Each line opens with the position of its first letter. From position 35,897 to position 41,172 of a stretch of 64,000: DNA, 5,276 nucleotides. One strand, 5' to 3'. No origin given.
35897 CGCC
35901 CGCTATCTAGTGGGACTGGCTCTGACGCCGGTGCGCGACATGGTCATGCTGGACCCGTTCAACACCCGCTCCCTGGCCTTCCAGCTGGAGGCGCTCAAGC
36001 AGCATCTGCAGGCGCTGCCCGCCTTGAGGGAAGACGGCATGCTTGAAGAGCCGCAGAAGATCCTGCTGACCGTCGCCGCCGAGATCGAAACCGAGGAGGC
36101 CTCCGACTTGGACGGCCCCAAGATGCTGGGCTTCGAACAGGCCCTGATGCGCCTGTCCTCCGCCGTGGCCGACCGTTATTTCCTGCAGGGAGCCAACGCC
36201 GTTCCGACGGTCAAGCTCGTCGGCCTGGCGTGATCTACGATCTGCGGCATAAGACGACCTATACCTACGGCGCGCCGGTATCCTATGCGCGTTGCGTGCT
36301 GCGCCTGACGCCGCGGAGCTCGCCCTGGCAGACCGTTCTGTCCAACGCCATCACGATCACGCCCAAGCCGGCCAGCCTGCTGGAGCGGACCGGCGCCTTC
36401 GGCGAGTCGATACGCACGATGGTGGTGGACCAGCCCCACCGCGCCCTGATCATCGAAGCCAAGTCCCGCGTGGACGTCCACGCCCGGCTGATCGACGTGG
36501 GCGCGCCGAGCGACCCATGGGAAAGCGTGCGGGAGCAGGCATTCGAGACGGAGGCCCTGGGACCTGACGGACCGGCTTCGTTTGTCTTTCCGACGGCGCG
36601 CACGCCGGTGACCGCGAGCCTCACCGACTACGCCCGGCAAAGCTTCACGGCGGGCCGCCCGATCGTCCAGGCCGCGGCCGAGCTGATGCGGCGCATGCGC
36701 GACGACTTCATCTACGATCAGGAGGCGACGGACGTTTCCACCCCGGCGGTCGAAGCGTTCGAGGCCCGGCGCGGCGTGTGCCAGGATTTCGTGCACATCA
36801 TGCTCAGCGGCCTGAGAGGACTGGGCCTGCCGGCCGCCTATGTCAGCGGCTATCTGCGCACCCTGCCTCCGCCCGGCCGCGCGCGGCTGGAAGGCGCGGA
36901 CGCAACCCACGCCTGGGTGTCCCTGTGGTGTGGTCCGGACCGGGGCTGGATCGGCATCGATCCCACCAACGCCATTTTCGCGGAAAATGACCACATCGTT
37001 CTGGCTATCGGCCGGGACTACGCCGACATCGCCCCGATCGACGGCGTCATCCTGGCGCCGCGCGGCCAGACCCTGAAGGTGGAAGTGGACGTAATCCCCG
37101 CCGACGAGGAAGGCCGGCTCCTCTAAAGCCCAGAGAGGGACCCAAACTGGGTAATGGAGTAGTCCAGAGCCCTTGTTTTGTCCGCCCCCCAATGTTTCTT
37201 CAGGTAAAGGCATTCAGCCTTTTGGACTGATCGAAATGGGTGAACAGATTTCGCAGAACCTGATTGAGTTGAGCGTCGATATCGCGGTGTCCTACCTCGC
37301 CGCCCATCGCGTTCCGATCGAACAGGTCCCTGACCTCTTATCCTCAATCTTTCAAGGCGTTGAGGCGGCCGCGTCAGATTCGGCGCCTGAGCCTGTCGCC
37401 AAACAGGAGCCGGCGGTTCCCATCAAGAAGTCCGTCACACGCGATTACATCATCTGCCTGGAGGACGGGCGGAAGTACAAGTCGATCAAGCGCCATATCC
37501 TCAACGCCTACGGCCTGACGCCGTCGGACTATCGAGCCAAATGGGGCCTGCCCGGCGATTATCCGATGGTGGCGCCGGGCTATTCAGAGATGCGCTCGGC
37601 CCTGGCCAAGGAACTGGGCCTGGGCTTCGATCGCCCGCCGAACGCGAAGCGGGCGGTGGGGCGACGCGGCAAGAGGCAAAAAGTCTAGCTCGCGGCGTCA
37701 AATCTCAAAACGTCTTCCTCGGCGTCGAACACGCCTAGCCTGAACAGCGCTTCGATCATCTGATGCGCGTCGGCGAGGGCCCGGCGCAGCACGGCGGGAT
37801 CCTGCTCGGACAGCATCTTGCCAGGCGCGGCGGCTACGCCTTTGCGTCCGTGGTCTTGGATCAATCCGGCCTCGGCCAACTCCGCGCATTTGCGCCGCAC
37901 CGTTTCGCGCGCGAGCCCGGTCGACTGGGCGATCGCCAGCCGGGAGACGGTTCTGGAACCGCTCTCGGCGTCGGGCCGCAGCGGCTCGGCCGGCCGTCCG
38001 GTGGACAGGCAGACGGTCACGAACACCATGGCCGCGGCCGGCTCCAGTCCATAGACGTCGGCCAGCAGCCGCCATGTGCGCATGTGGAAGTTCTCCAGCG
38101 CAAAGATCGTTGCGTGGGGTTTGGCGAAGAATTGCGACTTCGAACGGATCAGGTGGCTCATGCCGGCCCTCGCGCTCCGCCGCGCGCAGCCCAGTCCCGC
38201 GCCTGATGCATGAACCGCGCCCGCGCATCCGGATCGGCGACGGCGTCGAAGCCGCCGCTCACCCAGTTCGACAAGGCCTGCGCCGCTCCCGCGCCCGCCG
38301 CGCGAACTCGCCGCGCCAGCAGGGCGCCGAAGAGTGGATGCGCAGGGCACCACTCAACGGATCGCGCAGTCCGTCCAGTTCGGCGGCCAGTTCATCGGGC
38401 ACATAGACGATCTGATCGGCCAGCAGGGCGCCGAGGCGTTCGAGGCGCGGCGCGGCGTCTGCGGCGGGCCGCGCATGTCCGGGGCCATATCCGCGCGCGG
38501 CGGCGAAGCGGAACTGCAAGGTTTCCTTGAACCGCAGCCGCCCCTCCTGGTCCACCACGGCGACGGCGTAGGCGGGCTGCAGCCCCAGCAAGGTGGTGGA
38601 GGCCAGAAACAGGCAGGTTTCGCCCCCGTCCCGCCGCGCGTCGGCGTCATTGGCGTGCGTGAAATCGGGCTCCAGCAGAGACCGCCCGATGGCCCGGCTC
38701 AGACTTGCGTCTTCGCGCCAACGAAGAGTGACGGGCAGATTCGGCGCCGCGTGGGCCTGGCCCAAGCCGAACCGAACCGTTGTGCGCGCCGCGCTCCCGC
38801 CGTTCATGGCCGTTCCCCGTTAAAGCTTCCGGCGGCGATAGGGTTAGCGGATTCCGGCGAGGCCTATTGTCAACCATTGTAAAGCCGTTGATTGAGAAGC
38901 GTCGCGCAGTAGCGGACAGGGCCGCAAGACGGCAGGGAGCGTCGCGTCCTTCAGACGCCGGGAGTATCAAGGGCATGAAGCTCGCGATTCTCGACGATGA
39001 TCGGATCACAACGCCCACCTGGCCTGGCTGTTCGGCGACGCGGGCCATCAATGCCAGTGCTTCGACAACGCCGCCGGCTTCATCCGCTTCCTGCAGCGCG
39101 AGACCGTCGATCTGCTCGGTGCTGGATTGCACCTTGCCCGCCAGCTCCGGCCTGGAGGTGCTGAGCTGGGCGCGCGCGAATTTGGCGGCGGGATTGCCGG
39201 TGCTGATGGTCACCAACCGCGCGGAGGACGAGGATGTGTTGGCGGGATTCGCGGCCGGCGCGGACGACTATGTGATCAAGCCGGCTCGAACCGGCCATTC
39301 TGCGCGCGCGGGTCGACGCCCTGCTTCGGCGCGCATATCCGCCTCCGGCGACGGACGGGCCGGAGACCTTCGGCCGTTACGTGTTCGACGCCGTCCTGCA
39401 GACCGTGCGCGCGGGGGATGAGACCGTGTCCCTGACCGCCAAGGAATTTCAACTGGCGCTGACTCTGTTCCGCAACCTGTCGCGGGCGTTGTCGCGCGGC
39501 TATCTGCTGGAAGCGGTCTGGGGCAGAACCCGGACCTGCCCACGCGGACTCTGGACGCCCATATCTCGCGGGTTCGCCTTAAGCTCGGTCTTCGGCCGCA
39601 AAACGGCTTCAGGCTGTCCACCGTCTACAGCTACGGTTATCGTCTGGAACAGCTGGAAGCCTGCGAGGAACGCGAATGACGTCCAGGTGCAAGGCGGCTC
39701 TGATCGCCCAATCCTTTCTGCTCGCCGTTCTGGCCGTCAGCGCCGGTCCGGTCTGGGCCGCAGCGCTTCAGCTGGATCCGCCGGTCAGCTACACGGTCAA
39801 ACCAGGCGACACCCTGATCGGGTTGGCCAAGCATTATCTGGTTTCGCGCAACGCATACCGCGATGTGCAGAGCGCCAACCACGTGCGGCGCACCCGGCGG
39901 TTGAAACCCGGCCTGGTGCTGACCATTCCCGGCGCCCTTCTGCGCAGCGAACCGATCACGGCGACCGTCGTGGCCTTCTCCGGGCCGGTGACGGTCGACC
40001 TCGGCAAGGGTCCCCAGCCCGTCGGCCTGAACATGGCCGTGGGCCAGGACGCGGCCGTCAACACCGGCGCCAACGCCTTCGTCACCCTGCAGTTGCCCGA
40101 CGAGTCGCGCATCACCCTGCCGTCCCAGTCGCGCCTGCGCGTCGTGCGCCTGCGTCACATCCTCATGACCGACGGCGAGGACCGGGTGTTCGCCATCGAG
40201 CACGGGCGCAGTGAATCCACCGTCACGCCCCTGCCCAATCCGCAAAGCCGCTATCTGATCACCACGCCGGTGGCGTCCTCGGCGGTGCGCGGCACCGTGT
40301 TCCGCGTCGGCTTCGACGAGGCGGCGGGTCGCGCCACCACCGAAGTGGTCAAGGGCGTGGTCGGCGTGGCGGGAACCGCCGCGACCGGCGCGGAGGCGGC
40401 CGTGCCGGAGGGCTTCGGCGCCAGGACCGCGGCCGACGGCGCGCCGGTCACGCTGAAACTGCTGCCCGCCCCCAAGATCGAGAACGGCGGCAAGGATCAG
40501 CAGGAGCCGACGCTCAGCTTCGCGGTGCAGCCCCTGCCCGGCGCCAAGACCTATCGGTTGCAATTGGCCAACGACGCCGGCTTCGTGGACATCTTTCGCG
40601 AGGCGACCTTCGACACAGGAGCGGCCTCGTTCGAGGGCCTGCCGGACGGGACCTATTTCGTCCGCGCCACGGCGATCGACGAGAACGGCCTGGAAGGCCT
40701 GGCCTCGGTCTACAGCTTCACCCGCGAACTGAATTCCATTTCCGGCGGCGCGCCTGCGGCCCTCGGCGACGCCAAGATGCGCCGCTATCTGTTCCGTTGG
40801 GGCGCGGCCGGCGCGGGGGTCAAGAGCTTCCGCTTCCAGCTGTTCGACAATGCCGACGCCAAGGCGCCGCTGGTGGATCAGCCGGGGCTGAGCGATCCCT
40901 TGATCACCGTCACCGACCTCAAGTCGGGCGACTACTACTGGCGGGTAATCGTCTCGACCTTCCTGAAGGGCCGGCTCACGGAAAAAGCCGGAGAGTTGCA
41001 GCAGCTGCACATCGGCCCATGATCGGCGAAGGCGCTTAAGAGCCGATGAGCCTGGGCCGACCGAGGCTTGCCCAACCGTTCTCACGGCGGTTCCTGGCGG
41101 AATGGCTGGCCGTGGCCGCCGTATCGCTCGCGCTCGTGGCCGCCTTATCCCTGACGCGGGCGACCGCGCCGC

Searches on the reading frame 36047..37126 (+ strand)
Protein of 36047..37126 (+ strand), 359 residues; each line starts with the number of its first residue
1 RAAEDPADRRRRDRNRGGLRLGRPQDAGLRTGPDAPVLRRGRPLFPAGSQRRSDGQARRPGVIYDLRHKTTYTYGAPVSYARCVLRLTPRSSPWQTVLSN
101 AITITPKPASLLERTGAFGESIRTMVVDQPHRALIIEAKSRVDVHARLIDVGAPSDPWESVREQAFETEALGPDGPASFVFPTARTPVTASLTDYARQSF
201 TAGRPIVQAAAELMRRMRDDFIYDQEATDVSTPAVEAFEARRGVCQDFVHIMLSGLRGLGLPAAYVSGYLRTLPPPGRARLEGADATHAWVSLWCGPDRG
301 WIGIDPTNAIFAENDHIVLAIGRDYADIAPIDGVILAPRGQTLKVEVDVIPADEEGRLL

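Call 36: search_protein_families(library=pfam, proteins=[window:36047-37126:+], max_evalue=0.01)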
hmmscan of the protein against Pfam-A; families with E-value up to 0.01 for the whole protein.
window:36047-37126:+ (359 aa): 2 families
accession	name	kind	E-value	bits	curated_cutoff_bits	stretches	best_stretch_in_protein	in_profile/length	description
PF08379.15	Bact_transglu_N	-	5.6e-25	88.3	27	1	64-143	1-80/80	Bacterial transglutaminase-like N-terminal region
PF01841.26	Transglut_core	-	1.2e-16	61.4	23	1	204-306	12-108/108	Transglutaminase-like superfamily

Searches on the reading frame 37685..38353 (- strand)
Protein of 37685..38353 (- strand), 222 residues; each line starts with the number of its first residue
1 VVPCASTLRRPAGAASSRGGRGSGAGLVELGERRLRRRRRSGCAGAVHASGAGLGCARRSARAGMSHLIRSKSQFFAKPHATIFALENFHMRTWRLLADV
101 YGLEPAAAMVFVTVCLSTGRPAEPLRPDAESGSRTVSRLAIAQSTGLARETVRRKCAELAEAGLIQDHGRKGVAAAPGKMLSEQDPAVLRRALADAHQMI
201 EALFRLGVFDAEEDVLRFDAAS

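Call 36: search_protein_families(library=pfam, proteins=[window:37685-38353:-], max_evalue=0.01)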
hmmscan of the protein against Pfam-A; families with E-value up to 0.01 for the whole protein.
window:37685-38353:- (222 aa): 2 families
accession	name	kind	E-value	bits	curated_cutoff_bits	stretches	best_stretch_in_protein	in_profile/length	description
PF13545.12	HTH_Crp_2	-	1.4e-05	25.4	27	1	136-170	23-57/70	Crp-like helix-turn-helix domain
PF25213.1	HVO_A0261_N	-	0.00018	21.7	35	1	134-184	23-73/86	HVO_A0261 N-terminal domain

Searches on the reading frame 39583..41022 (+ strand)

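Call 36: search_protein_families(library=pfam, proteins=[window:39583-41022:+], max_evalue=0.01)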
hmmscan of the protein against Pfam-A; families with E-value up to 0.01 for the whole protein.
window:39583-41022:+ (479 aa): 2 families
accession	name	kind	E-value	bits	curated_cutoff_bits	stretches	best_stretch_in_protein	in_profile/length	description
PF04773.18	FecR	-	2.3e-13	50.8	24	1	158-260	2-96/97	FecR protein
PF01476.26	LysM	-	6.6e-08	32.8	20.9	1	70-116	1-43/43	LysM domain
